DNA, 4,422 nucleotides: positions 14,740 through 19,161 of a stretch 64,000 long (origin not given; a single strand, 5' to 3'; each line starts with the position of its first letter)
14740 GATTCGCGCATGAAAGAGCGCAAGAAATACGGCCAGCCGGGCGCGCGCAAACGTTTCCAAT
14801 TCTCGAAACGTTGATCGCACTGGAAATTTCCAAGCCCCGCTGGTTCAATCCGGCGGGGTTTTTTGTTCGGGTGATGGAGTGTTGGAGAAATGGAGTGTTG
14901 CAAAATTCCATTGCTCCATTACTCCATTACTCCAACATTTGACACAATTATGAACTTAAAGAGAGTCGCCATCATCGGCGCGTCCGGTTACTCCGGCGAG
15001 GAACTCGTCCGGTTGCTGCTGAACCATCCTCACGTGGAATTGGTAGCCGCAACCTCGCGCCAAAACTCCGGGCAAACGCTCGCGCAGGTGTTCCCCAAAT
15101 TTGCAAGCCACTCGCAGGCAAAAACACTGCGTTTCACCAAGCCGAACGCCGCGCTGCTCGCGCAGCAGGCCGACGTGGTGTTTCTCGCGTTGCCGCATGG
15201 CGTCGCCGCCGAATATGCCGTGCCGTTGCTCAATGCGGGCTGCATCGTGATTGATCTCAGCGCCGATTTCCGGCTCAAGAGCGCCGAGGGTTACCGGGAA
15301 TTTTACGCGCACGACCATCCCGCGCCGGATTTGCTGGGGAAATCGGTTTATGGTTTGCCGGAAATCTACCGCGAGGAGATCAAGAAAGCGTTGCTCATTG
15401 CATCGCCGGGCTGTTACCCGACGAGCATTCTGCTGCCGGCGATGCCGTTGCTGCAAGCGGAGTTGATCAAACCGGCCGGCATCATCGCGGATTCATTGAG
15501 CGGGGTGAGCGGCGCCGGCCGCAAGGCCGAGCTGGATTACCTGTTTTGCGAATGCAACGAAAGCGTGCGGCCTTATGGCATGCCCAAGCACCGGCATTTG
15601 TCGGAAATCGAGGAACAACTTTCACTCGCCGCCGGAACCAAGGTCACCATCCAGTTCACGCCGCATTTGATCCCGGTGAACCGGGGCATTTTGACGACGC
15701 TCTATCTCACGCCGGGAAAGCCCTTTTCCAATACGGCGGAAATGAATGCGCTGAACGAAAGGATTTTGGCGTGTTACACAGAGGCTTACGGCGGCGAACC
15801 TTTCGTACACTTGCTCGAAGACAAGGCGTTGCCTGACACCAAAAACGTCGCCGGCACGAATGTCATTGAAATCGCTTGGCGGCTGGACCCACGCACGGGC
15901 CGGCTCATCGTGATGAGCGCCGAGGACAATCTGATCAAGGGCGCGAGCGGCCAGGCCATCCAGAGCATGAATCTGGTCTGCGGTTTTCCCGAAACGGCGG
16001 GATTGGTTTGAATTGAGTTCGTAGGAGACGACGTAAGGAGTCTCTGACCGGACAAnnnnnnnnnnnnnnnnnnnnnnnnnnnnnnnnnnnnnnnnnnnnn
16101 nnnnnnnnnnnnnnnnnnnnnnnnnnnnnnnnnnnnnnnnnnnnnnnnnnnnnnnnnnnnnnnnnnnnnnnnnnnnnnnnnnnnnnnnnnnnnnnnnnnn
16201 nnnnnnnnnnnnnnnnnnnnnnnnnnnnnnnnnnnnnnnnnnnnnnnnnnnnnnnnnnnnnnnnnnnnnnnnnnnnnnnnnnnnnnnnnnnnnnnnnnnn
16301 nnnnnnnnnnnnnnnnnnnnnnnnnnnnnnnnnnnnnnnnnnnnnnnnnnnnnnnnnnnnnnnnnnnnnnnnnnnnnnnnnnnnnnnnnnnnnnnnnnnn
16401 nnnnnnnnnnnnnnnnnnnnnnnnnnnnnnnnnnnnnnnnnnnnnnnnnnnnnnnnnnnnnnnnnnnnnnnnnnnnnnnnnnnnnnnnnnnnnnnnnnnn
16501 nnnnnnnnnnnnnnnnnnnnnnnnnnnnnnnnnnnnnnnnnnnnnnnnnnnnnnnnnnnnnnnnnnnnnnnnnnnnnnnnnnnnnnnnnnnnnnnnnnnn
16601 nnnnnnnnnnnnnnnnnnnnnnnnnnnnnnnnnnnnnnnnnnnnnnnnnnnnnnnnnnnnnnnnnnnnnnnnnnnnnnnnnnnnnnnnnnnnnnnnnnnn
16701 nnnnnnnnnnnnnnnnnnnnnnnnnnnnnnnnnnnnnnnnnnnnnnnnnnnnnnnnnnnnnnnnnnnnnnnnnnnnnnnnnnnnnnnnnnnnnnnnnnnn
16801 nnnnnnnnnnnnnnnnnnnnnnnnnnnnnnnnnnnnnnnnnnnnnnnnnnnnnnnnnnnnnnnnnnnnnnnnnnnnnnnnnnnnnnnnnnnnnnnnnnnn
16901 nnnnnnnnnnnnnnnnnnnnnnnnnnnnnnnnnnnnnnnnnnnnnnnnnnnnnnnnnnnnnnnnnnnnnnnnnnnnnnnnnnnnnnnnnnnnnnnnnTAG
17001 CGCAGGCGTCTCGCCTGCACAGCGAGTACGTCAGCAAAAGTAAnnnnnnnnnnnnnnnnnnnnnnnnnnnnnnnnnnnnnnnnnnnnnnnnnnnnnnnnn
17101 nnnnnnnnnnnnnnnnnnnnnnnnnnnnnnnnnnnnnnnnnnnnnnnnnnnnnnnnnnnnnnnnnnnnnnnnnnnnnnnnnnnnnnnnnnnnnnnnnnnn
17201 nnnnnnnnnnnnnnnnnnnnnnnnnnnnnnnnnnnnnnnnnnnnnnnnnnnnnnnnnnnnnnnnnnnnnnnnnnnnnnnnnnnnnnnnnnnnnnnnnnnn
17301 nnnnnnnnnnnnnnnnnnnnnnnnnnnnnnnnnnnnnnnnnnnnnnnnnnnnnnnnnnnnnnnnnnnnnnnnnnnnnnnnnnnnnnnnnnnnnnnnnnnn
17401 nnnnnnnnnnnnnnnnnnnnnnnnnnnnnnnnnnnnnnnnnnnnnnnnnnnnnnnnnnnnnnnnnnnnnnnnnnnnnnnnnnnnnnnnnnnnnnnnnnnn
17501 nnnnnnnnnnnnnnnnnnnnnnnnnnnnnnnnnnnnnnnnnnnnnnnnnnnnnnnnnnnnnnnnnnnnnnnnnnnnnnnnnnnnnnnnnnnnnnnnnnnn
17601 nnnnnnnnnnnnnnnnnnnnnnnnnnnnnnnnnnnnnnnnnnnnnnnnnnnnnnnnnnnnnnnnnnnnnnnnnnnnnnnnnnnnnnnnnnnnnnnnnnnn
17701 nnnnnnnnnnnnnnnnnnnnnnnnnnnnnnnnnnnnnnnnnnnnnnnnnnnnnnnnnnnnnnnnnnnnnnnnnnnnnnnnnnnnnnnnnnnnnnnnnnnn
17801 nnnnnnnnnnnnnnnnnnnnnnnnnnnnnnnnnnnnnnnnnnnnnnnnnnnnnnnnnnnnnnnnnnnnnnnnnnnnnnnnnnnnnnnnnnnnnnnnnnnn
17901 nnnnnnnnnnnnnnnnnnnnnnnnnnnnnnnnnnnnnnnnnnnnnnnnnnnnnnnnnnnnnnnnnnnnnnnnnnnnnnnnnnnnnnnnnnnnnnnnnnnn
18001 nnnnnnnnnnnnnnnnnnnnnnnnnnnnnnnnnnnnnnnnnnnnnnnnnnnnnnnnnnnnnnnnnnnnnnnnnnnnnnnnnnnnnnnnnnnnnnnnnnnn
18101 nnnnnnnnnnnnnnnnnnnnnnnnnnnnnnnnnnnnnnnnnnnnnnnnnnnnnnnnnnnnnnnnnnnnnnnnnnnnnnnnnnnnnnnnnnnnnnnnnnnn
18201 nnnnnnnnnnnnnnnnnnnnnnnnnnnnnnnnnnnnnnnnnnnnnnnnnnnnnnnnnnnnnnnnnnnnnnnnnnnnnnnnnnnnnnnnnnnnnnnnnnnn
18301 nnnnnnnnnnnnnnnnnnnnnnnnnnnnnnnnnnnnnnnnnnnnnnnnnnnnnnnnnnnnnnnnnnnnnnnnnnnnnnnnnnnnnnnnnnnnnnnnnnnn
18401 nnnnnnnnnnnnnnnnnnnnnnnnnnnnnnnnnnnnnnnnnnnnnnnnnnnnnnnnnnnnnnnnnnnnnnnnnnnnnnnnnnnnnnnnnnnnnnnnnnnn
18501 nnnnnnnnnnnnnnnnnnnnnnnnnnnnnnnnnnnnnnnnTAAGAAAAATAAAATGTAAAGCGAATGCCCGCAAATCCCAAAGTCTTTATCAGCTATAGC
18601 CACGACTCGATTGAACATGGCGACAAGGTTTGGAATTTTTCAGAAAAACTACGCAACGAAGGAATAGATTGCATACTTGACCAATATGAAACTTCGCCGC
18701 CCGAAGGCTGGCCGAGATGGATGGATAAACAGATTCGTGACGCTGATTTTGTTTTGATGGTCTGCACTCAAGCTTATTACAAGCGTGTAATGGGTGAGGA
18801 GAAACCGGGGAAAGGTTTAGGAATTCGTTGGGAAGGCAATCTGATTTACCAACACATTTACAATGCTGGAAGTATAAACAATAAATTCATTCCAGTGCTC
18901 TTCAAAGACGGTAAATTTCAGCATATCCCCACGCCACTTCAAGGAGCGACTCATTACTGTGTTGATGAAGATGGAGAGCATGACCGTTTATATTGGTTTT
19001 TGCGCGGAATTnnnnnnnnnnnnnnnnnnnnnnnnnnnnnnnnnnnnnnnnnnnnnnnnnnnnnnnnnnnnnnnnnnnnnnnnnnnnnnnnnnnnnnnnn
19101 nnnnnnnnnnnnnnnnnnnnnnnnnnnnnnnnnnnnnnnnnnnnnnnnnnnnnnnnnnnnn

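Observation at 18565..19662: Low-GC single-gene SEFIR/TIR-like protein with an unassigned C-terminal domain, wedged between argJ and ilvC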

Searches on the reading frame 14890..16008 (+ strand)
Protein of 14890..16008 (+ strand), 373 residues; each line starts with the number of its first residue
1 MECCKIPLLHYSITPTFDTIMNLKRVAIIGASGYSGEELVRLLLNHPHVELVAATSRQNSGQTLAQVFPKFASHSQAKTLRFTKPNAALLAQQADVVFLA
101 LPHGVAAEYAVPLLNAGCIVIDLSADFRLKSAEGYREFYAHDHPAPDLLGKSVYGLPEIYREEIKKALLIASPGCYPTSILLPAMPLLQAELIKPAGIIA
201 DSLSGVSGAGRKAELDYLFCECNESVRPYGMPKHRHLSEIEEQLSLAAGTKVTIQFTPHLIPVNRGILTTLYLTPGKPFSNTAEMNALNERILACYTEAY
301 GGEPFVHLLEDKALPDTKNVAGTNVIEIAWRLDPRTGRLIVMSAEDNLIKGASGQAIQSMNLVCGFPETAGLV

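Call 3: search_protein_families(library=pfam, proteins=[window:14890-16008:+], max_evalue=0.1)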
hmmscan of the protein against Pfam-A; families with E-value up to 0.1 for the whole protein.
window:14890-16008:+ (373 aa): 9 families
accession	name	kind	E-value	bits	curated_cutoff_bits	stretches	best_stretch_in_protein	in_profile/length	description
PF22698.1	Semialdhyde_dhC_1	-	7.3e-56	189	27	1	175-347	1-165/165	Semialdehyde dehydrogenase, dimerisation domain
PF01118.30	Semialdhyde_dh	-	6.1e-35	120.7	26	1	25-167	1-121/121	Semialdehyde dehydrogenase, NAD binding domain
PF02774.23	Semialdhyde_dhC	-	2.4e-21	77.1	26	1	186-350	3-184/184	Semialdehyde dehydrogenase, dimerisation domain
PF01113.26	DapB_N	-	1.8e-05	25.2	25.6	1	25-96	2-70/124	Dihydrodipicolinate reductase, N-terminus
PF01408.29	GFO_IDH_MocA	-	6.8e-05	24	24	1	25-121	2-90/120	Oxidoreductase family, NAD-binding Rossmann fold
PF03807.23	F420_oxidored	-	0.00019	22.4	21.6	1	25-125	1-93/94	NADP oxidoreductase coenzyme F420-dependent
PF03435.24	Sacchrp_dh_NADP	-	0.0052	17.6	25.1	1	26-125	1-100/129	Saccharopine dehydrogenase NADP binding domain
PF01370.27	Epimerase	-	0.0058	16.5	20.9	1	27-98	2-69/240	NAD dependent epimerase/dehydratase family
PF05368.20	NmrA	-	0.072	13.1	27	0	24-101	3-77/298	NmrA-like family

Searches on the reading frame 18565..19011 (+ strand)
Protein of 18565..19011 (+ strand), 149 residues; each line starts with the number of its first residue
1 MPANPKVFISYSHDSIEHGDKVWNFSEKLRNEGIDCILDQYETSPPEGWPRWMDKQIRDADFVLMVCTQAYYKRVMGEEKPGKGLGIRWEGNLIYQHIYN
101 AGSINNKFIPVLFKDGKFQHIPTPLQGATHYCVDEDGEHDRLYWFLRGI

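Call 76: search_protein_families(library=padloc, proteins=[window:18565-19011:+], max_evalue=0.01)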
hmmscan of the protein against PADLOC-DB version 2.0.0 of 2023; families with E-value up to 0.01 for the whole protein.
window:18565-19011:+ (149 aa): 1 family
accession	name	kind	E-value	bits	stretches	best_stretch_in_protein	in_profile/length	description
PDLC03957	bSEFIR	-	4.4e-52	176.3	1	2-147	36-181/412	-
